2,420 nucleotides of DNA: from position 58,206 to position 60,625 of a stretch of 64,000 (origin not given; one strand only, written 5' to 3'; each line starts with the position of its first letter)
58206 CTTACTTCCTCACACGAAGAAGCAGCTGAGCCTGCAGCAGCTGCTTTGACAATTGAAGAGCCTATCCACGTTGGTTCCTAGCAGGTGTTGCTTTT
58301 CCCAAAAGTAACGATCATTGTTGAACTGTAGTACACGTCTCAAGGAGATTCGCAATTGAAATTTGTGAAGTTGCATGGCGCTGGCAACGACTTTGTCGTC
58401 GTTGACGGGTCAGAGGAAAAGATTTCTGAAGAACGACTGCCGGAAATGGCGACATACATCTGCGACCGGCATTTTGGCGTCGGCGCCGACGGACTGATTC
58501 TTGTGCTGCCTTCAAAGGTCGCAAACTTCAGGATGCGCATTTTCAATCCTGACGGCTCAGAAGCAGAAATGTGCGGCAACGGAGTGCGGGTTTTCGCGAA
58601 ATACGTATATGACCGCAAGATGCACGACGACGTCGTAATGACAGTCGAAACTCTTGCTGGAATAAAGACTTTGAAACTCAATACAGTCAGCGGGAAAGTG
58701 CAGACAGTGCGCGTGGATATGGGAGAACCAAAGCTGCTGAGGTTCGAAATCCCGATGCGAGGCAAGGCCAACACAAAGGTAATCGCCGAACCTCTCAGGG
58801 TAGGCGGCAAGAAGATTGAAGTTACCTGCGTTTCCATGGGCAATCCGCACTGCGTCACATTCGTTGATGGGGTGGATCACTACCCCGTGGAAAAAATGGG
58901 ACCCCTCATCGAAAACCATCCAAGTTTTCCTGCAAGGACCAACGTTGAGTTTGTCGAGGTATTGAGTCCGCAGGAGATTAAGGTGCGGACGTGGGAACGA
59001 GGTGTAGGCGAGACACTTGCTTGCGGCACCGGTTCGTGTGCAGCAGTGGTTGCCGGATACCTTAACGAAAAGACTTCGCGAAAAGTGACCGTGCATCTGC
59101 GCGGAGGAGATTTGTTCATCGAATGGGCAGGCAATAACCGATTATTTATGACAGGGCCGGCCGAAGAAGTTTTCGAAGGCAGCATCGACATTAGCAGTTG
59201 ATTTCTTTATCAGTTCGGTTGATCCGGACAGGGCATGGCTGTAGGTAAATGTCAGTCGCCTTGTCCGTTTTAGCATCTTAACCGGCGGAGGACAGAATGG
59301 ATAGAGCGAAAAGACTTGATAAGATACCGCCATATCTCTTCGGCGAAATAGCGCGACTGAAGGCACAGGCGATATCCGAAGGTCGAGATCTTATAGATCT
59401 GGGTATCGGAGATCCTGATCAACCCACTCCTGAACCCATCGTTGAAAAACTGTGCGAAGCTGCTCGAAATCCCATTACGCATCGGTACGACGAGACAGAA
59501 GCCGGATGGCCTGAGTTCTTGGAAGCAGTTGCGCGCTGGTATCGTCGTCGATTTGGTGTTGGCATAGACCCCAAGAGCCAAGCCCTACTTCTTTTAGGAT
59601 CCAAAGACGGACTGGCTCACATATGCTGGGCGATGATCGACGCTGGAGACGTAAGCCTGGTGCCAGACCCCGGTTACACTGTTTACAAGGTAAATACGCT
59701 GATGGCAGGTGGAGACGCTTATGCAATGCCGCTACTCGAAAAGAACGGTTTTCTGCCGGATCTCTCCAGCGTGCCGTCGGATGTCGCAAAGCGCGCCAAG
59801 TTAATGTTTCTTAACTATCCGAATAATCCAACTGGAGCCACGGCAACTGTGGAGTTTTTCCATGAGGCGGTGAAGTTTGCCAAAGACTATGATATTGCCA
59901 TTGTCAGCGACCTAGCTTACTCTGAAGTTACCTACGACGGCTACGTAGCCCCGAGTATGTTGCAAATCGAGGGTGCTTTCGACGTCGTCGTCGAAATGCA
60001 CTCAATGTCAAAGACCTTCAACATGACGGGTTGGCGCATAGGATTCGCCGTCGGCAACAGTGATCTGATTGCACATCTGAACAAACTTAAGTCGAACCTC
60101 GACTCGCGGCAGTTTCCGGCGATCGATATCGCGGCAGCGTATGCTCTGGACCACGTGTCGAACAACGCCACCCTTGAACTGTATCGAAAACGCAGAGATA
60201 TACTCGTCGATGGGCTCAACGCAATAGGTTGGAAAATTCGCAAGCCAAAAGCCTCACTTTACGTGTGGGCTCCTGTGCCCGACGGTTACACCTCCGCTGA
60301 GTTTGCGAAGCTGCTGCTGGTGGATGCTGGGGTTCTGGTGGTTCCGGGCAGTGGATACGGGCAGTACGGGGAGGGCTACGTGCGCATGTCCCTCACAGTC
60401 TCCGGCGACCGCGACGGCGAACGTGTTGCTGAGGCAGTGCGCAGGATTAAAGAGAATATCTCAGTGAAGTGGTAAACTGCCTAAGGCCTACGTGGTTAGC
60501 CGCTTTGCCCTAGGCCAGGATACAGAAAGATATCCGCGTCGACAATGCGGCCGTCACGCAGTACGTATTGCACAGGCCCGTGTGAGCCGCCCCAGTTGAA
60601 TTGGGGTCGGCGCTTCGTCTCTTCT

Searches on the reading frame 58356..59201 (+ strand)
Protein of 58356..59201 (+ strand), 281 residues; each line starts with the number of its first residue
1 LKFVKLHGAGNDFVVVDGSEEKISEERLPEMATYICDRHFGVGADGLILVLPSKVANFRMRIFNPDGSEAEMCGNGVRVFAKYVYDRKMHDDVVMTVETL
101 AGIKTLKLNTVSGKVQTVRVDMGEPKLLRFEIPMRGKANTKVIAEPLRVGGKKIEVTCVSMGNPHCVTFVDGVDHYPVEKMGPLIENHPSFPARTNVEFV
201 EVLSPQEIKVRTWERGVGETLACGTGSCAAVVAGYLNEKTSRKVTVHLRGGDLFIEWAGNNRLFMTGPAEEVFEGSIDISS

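Call 66: search_protein_families(library=pfam, proteins=[window:58356-59201:+], max_evalue=0.00001)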
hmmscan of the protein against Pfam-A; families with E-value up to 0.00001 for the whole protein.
window:58356-59201:+ (281 aa): 2 families
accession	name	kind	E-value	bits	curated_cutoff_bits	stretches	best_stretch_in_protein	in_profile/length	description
PF01678.24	DAP_epimerase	-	9.7e-72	239.1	34.7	2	158-270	2-119/121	Diaminopimelate epimerase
PF02567.21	PhzC-PhzF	-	6.2e-07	29.6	27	1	8-242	9-234/281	Phenazine biosynthesis-like protein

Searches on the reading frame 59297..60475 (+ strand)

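Call 66: search_protein_families(library=pfam, proteins=[window:59297-60475:+], max_evalue=0.00001)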
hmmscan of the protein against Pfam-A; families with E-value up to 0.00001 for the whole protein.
window:59297-60475:+ (392 aa): 1 family
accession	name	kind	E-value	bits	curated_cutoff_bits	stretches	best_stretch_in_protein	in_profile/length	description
PF00155.27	Aminotran_1_2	-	3e-53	181.7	19.7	1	31-369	2-350/361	Aminotransferase class I and II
